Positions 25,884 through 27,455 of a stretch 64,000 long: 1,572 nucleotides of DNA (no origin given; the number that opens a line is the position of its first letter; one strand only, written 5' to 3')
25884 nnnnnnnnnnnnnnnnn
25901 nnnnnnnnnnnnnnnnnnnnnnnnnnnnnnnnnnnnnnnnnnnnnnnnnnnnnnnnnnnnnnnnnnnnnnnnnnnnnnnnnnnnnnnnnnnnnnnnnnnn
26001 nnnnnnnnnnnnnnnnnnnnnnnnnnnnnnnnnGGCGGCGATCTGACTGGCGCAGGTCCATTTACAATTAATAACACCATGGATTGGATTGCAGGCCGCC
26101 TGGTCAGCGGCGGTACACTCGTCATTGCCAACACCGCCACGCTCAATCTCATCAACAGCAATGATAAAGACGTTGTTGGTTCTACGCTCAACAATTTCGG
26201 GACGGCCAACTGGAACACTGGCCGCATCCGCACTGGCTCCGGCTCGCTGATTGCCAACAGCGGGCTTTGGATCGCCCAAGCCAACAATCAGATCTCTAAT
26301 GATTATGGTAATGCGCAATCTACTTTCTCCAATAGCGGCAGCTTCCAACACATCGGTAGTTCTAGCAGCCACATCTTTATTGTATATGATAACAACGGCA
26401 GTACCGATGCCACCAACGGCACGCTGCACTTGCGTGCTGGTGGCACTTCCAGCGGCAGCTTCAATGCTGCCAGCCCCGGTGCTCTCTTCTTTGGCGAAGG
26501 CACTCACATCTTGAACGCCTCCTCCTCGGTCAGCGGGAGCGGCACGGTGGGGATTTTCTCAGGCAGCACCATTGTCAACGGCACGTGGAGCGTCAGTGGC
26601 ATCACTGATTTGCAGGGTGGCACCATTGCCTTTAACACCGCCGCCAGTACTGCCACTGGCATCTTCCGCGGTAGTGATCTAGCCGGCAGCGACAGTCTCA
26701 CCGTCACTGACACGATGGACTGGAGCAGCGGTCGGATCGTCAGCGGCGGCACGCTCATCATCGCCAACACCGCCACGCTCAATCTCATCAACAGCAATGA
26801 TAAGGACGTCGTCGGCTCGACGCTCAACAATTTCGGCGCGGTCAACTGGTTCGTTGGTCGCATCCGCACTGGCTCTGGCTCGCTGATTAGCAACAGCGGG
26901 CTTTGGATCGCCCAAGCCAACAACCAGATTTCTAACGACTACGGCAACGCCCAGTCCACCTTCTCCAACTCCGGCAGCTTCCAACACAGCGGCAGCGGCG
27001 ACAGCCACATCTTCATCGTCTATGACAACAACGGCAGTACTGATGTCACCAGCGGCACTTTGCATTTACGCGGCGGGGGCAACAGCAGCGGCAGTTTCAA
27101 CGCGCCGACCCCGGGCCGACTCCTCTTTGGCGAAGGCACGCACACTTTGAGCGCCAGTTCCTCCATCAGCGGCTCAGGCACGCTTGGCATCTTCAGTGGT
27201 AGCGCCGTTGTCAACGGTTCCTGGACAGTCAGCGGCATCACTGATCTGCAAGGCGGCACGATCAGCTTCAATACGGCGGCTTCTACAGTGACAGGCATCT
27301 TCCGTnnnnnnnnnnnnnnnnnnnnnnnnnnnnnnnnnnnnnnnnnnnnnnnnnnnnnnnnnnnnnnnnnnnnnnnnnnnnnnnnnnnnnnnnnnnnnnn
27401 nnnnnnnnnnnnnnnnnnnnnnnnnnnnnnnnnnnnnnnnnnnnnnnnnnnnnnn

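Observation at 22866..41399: Giant 6177-aa adhesin-like RHS polymorphic toxin with modular architecture and no obvious secretion partner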

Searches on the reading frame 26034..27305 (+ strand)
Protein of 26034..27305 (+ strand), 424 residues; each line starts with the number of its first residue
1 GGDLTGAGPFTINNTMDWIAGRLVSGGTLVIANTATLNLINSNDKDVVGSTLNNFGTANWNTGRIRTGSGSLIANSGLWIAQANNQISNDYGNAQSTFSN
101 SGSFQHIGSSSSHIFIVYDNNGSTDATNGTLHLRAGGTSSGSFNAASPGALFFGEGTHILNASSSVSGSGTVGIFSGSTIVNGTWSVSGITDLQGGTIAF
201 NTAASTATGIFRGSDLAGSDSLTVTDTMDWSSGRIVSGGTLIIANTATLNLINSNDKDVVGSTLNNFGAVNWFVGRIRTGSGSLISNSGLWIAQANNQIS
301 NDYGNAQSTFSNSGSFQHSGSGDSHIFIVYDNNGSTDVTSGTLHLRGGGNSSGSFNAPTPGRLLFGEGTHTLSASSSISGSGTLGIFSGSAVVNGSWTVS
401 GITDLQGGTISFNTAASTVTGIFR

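Call 79: search_solved_structures(query=window:26034-27305:+, max_evalue=1)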
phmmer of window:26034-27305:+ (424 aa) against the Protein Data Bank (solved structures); distinct sequences matched with E-value up to 1: 1.
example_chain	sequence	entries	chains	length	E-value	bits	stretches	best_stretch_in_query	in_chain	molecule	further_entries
6j0n_n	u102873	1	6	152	0.64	12.3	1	9-76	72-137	Pvc5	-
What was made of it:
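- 26034..29843 (+): Six tandem 212-aa (636-nt) repeats, glycine-rich; a beta-helix-like stalk is only a guess. No PDB sequence match (call 79).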
